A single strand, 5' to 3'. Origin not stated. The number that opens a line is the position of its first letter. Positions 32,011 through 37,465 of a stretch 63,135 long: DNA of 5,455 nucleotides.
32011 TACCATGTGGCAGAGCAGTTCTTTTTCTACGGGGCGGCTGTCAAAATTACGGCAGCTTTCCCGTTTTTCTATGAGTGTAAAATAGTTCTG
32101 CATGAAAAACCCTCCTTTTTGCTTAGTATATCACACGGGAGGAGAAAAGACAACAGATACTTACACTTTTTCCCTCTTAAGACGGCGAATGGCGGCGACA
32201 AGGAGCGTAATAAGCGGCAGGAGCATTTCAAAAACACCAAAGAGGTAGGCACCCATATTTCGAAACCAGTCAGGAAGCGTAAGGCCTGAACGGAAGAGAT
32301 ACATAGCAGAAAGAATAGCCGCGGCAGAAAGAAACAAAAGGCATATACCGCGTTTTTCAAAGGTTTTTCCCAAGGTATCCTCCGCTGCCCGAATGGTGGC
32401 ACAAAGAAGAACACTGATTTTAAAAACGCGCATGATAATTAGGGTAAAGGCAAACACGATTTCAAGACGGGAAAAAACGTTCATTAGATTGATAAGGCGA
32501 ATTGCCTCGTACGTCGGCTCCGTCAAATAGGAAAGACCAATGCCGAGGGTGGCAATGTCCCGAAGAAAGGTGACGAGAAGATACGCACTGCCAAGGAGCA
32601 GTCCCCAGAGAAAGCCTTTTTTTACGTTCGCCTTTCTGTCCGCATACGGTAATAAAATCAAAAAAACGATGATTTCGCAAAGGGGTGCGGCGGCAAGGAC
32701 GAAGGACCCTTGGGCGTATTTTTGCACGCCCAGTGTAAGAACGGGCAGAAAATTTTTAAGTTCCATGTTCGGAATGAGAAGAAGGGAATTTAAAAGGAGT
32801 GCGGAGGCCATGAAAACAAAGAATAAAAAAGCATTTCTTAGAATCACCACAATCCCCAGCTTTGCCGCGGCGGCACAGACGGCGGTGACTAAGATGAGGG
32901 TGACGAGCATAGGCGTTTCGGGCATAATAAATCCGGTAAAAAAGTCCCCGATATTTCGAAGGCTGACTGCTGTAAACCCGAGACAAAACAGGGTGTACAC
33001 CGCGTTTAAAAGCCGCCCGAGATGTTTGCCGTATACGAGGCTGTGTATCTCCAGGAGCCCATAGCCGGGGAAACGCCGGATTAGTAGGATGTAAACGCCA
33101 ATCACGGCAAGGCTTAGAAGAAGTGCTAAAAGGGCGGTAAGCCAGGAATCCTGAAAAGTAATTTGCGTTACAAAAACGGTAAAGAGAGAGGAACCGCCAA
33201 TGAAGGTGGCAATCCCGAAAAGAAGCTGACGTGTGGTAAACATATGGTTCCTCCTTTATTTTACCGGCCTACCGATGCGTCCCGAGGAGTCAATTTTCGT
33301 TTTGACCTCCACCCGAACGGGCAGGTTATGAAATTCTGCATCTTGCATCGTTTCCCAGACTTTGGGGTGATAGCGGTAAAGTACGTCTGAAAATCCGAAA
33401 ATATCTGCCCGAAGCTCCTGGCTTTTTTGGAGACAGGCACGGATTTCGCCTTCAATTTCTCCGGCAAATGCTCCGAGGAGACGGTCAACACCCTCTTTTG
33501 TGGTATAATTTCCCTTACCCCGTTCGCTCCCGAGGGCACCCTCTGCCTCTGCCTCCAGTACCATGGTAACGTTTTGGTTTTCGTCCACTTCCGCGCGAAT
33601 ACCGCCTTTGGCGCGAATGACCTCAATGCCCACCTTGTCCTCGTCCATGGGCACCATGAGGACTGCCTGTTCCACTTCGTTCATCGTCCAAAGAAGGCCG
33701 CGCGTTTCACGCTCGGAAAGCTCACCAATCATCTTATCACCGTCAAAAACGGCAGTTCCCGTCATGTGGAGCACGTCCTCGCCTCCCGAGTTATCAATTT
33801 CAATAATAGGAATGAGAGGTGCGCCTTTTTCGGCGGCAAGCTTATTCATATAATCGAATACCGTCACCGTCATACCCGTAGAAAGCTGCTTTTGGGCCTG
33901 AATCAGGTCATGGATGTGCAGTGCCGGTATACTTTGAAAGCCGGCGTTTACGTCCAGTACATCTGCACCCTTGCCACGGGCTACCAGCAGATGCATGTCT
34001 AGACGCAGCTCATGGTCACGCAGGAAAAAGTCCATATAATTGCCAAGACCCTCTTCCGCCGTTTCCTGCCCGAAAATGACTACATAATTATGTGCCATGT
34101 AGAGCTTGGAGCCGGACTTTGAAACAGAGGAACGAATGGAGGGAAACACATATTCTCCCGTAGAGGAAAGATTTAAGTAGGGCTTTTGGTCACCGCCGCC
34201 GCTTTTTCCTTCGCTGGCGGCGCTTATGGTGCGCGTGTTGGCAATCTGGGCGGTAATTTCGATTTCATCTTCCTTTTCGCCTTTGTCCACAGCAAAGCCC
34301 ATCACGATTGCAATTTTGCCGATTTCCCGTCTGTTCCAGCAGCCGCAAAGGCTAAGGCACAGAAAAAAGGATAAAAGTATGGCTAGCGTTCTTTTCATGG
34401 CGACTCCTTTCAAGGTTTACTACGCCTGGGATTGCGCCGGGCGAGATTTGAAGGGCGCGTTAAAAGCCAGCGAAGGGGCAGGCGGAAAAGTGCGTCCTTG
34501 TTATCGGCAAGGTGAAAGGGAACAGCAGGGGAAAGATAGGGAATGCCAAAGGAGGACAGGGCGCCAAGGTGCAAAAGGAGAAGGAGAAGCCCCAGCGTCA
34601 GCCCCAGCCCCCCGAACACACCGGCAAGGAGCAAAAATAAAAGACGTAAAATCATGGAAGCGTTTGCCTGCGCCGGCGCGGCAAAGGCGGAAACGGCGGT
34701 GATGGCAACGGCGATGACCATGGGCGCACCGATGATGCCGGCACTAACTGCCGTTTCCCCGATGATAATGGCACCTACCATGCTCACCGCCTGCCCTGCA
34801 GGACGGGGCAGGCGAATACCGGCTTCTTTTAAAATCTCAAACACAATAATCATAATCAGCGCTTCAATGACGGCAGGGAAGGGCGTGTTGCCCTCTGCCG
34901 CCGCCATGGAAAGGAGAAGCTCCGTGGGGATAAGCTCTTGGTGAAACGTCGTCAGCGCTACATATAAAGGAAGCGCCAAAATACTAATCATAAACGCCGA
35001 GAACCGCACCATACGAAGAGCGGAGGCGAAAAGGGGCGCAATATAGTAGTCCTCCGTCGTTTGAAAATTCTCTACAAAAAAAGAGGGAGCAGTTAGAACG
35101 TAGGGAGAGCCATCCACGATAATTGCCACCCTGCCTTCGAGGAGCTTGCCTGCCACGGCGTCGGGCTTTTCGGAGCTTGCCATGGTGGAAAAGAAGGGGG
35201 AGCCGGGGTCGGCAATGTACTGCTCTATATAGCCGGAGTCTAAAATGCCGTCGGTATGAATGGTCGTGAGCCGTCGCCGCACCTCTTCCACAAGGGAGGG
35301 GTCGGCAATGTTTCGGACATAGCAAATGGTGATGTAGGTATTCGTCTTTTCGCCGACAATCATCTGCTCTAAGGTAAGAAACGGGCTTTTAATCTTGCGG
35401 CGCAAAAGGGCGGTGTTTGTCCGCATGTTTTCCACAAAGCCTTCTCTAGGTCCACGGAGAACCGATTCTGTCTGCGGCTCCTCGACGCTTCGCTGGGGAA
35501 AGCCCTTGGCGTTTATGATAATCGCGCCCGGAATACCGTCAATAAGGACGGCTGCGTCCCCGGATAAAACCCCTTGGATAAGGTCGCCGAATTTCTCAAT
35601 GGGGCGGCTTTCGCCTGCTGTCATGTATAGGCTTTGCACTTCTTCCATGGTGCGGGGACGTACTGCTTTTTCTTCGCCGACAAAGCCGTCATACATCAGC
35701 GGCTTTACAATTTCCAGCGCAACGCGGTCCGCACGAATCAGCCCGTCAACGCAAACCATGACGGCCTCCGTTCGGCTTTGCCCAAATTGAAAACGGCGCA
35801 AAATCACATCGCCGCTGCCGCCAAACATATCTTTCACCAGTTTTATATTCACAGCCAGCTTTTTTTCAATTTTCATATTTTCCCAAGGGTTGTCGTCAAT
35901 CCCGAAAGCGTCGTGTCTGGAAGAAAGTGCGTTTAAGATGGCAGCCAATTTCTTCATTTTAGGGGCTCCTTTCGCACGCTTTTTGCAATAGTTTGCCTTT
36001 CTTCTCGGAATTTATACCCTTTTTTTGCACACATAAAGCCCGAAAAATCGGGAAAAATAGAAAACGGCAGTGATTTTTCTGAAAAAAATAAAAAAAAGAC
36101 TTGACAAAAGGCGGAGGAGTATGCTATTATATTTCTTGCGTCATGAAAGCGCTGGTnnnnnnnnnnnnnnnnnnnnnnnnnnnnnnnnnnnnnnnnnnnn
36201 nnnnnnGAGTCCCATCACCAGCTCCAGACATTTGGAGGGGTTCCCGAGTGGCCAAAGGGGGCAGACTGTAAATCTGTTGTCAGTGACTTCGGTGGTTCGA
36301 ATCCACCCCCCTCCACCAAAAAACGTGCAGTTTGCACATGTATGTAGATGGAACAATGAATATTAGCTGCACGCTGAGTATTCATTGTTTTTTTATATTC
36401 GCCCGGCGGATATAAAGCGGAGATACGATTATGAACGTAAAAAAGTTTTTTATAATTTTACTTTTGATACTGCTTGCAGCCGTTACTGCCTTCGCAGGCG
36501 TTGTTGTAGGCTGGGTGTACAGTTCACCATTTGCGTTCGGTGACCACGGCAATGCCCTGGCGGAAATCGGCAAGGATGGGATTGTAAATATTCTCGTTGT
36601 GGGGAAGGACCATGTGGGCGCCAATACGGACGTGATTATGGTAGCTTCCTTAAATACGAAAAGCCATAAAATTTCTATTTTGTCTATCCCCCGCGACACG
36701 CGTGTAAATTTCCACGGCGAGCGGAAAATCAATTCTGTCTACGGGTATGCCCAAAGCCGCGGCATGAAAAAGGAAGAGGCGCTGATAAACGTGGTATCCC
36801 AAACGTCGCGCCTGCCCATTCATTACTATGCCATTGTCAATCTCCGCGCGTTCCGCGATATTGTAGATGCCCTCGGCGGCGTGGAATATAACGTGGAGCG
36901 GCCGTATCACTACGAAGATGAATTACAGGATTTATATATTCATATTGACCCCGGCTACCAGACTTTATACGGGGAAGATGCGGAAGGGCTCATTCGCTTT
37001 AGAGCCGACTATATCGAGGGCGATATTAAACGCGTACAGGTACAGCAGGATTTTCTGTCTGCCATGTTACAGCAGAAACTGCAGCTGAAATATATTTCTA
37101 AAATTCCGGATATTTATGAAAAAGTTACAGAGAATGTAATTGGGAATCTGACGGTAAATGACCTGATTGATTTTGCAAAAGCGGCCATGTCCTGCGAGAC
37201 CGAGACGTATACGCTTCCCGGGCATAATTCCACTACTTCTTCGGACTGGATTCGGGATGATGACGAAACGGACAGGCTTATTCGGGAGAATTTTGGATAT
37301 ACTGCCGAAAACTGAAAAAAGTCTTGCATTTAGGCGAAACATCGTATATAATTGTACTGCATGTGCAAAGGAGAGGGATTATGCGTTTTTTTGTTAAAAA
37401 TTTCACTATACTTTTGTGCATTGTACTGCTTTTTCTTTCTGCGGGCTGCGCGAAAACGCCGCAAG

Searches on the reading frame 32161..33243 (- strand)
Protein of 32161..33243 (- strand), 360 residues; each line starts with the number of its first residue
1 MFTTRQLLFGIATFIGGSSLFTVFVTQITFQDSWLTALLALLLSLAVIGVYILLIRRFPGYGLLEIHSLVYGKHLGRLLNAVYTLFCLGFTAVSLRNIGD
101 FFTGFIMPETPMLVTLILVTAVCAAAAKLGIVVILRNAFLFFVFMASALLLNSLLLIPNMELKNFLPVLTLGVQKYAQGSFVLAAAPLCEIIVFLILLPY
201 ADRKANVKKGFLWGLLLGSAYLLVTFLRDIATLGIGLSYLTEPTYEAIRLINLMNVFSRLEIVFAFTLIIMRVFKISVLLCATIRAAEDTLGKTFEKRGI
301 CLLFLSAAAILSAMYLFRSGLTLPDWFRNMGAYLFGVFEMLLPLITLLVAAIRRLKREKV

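Call 56: search_protein_families(library=pfam, proteins=[window:32161-33243:-])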
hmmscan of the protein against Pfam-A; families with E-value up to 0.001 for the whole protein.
window:32161-33243:- (360 aa): 1 family
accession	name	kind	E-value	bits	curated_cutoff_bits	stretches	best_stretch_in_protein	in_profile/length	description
PF03845.19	Spore_permease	-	6.7e-35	120.9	23.4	1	3-317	3-316/321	Spore germination protein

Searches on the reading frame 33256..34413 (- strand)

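Call 56: search_protein_families(library=pfam, proteins=[window:33256-34413:-])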
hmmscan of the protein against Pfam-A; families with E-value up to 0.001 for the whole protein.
window:33256-34413:- (385 aa): 2 families
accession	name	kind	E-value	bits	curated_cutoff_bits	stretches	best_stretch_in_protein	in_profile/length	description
PF25198.1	Spore_GerAC_N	-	3.3e-40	138.2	27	1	27-206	1-176/176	Spore germination protein N-terminal domain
PF05504.16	Spore_GerAC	-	2.5e-36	125.8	23.6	1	218-378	1-167/167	Spore germination B3/ GerAC like, C-terminal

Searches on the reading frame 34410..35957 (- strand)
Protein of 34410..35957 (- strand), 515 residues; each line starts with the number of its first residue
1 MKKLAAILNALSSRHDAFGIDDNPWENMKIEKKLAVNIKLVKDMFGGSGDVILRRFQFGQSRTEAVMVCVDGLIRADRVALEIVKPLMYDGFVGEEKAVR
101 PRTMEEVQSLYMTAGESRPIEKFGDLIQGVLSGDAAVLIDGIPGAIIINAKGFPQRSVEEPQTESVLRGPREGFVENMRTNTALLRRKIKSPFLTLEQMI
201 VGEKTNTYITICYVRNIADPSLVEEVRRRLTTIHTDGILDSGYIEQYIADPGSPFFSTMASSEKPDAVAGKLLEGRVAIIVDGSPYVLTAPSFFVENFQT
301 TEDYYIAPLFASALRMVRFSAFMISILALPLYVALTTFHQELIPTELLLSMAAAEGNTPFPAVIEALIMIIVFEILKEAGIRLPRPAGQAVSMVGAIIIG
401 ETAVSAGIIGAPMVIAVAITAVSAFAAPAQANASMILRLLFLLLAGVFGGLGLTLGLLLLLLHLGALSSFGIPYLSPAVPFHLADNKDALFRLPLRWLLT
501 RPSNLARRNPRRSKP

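Call 56: search_protein_families(library=pfam, proteins=[window:34410-35957:-])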
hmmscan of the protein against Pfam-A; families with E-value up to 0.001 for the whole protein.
window:34410-35957:- (515 aa): 1 family
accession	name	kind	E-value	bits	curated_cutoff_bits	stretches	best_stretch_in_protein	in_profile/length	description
PF03323.18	GerA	-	1.4e-168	561.7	27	1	41-503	3-465/466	Bacillus/Clostridium GerA spore germination protein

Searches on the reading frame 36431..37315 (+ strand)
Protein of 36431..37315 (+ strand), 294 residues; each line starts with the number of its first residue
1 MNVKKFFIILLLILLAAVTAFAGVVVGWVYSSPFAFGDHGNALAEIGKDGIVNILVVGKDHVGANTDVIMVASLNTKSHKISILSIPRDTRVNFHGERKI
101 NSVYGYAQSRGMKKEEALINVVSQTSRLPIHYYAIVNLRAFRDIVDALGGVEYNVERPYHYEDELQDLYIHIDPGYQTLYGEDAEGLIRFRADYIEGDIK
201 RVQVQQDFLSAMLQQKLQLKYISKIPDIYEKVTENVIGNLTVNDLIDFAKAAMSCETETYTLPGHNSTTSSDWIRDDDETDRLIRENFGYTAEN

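Call 57: search_protein_families(library=pfam, proteins=[window:36431-37315:+])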
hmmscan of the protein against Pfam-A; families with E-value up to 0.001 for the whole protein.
window:36431-37315:+ (294 aa): 1 family
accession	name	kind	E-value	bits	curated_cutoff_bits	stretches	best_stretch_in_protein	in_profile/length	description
PF03816.19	LytR_cpsA_psr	-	2.8e-36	125.4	24.6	1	65-215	1-147/150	LytR_cpsA_psr family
